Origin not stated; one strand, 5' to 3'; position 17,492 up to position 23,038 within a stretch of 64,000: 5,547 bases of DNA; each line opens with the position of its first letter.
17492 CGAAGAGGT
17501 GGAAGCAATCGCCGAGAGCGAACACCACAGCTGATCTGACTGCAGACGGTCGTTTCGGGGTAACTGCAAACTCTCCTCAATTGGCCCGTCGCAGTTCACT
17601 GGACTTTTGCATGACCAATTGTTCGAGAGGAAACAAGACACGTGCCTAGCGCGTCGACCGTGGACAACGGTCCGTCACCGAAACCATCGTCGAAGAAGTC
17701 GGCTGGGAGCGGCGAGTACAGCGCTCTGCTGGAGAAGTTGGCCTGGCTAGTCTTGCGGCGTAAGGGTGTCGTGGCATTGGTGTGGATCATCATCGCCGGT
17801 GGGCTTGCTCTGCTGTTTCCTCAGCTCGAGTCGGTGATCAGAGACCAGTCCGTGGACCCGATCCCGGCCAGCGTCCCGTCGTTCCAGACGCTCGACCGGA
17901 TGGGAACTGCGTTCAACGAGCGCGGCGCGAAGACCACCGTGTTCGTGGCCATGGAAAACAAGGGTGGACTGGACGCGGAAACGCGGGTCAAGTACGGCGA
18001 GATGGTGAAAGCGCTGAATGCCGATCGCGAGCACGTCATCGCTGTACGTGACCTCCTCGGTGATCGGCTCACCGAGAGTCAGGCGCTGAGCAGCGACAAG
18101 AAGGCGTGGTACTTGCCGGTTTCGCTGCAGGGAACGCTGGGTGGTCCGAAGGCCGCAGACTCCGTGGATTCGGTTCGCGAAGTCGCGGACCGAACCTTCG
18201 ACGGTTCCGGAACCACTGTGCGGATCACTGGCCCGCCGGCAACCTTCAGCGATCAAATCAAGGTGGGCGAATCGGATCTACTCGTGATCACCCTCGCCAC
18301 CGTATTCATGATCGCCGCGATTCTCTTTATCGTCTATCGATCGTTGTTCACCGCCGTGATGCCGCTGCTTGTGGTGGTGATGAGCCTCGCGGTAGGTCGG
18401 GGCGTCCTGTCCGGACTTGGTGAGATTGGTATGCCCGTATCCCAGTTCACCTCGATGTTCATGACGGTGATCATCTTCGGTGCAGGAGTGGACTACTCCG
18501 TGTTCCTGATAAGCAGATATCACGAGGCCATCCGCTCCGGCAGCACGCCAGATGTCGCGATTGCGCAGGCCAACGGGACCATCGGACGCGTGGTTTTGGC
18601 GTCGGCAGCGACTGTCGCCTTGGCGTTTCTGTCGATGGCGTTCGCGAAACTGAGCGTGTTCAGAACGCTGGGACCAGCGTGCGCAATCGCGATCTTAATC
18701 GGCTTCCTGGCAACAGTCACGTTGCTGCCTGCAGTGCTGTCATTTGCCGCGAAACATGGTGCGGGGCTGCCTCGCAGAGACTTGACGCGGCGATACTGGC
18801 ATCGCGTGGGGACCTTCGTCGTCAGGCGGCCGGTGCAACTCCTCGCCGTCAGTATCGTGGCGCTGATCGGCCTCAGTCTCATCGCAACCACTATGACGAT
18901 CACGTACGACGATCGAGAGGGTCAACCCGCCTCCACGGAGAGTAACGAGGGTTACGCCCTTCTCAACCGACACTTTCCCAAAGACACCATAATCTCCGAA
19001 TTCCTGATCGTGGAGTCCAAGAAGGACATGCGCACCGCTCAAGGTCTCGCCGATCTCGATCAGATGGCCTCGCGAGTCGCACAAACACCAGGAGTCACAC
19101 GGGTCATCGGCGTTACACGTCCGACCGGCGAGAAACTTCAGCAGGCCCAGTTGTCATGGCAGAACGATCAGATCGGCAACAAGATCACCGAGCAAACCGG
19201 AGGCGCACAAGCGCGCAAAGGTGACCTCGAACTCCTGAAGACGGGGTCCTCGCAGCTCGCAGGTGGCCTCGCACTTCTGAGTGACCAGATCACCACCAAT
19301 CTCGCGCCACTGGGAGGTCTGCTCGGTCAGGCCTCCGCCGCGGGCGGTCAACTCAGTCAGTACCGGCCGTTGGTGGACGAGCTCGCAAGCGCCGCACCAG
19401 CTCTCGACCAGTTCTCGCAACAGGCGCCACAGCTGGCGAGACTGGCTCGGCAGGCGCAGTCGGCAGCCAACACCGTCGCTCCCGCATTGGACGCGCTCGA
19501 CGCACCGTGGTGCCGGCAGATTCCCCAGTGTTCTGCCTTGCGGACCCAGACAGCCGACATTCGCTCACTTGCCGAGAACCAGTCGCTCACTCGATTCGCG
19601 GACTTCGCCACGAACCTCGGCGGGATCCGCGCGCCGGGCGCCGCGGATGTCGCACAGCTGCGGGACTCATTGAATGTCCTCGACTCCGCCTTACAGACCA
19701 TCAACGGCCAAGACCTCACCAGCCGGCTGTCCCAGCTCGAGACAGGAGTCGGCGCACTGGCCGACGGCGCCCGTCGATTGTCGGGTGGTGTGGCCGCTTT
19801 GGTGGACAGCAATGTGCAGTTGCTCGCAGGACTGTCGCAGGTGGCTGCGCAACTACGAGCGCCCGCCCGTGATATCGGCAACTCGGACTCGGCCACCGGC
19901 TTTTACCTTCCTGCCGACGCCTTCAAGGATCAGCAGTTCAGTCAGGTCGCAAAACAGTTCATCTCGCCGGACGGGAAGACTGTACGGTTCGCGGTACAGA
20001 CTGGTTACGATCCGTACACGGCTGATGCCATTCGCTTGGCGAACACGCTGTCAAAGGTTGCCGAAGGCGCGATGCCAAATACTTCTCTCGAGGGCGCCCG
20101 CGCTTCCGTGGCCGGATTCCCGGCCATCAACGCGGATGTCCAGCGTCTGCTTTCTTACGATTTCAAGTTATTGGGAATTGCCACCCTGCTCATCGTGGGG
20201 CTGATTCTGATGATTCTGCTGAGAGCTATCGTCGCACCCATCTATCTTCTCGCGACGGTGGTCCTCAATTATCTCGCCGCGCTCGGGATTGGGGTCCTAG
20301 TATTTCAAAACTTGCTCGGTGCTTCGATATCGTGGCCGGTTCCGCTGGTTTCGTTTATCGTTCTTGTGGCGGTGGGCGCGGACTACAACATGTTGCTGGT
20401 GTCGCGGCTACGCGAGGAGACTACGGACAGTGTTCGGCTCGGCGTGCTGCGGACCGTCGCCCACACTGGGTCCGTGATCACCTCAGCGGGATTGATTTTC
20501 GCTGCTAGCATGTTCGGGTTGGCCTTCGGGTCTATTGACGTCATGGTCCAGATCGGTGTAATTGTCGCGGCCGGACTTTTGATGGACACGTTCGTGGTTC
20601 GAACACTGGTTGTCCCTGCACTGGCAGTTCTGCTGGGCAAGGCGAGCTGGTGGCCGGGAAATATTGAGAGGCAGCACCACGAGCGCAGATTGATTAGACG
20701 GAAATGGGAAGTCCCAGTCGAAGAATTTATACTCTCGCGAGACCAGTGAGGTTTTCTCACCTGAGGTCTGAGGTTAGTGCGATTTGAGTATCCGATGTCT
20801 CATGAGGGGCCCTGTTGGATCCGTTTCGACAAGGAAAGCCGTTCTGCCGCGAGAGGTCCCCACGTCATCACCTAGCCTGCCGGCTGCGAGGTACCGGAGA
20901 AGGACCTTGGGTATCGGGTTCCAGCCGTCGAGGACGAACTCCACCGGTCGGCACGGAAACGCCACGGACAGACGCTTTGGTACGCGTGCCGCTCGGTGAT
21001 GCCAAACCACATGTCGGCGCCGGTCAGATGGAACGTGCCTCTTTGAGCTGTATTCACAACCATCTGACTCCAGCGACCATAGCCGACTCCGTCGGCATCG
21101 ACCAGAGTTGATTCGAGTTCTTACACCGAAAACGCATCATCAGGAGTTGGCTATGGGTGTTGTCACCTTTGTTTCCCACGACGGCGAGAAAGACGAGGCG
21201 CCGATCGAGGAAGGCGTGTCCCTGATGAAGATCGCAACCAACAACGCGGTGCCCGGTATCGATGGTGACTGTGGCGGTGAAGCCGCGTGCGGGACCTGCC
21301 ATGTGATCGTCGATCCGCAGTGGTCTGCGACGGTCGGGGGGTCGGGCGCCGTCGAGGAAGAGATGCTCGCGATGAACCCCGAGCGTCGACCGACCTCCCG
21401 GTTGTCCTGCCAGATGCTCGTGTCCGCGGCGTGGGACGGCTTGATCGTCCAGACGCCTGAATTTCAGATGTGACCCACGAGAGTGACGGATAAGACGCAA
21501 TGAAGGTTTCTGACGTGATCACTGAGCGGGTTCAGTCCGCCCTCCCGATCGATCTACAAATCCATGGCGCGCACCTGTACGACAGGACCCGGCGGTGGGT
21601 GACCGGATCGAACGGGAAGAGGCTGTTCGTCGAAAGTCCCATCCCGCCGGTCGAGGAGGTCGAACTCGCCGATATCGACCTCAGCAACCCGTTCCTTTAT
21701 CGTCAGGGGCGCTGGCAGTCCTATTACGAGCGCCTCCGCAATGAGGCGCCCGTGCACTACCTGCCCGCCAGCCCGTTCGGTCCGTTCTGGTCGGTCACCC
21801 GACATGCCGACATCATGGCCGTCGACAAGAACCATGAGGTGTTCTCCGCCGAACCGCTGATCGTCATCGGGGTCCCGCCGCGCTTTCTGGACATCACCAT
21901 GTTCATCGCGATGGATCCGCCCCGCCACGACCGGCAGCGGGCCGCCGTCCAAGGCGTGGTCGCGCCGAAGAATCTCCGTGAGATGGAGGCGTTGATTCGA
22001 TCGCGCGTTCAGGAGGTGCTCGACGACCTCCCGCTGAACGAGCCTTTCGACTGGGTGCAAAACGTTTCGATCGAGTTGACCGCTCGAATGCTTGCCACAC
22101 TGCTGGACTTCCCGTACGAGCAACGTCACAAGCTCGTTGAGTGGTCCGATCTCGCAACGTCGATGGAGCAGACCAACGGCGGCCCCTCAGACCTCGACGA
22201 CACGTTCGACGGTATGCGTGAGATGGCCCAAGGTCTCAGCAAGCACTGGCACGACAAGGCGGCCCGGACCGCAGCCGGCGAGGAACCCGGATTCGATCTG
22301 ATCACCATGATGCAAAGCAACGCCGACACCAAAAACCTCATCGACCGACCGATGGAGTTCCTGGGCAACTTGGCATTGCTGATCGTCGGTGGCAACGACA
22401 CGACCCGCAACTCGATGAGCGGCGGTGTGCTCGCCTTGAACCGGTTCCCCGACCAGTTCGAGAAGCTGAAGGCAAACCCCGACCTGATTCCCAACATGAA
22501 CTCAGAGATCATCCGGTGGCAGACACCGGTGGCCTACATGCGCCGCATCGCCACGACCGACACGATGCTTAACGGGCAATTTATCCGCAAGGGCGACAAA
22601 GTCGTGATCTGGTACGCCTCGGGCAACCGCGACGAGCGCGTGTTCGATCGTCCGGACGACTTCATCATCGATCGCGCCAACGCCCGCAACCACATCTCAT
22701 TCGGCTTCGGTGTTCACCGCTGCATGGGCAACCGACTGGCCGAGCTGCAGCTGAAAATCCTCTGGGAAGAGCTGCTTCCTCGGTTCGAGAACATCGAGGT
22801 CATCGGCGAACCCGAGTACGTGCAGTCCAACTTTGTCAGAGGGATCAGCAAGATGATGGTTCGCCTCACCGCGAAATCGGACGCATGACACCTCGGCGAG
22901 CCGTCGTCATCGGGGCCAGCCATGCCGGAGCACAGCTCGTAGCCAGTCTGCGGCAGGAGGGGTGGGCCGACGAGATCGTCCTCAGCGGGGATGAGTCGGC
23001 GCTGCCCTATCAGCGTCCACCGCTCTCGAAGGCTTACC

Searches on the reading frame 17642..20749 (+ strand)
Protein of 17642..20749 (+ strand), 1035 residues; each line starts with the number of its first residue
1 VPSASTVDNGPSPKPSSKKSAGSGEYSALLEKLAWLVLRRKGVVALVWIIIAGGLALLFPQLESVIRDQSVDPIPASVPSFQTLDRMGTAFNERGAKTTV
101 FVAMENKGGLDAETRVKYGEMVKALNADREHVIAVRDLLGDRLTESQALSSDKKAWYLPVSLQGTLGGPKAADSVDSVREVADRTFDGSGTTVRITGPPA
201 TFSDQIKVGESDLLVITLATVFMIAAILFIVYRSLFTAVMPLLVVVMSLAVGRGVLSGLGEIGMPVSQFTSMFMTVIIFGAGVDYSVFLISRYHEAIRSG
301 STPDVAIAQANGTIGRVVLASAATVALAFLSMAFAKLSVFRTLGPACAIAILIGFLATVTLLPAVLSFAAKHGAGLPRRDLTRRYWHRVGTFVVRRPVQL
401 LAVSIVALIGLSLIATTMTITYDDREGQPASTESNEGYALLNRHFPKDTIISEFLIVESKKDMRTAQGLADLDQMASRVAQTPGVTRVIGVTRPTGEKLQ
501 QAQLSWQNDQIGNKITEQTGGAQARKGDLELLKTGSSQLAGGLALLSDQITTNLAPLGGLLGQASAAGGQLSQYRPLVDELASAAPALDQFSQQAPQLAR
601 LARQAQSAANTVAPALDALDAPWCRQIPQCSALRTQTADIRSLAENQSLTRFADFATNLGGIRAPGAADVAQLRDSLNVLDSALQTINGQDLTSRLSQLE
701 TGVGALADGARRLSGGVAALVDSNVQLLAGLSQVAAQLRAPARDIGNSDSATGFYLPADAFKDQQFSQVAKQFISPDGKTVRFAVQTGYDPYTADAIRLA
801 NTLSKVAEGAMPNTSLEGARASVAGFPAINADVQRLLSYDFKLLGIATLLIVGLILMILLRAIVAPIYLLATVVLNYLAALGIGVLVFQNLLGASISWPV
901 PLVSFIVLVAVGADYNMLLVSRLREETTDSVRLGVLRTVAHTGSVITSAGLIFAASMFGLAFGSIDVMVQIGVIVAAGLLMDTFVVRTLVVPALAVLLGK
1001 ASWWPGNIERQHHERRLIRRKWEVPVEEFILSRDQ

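Call 13: search_protein_families(library=pfam, proteins=[window:17642-20749:+], max_evalue=0.01)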
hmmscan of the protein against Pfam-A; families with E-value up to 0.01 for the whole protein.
window:17642-20749:+ (1035 aa): 2 families
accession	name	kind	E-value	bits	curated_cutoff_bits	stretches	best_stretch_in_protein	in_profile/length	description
PF03176.21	MMPL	-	8.3e-158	525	20.5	2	75-398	4-331/333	MMPL family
PF12349.14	Sterol-sensing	-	0.00095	19.5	22.3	1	238-371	9-138/153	Sterol-sensing domain of SREBP cleavage-activation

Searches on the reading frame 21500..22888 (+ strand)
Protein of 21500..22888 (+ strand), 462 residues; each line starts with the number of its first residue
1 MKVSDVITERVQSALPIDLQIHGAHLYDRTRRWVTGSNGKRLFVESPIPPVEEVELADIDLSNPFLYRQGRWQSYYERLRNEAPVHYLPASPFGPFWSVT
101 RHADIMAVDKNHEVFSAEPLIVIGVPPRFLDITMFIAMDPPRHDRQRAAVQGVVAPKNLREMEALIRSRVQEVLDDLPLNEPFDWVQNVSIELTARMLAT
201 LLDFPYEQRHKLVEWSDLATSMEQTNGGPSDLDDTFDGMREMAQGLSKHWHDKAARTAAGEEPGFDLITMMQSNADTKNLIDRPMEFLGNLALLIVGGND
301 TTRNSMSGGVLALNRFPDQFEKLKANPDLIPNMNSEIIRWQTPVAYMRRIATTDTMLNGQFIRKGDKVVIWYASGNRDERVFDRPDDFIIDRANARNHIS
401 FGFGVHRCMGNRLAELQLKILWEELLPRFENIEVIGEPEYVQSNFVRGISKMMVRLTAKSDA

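Call 13: search_protein_families(library=pfam, proteins=[window:21500-22888:+], max_evalue=0.01)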
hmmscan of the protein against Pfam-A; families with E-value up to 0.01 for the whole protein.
window:21500-22888:+ (462 aa): 1 family
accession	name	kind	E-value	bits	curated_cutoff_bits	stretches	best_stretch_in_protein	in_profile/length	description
PF00067.27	p450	-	3.5e-20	72.7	22.8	1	334-431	328-434/462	Cytochrome P450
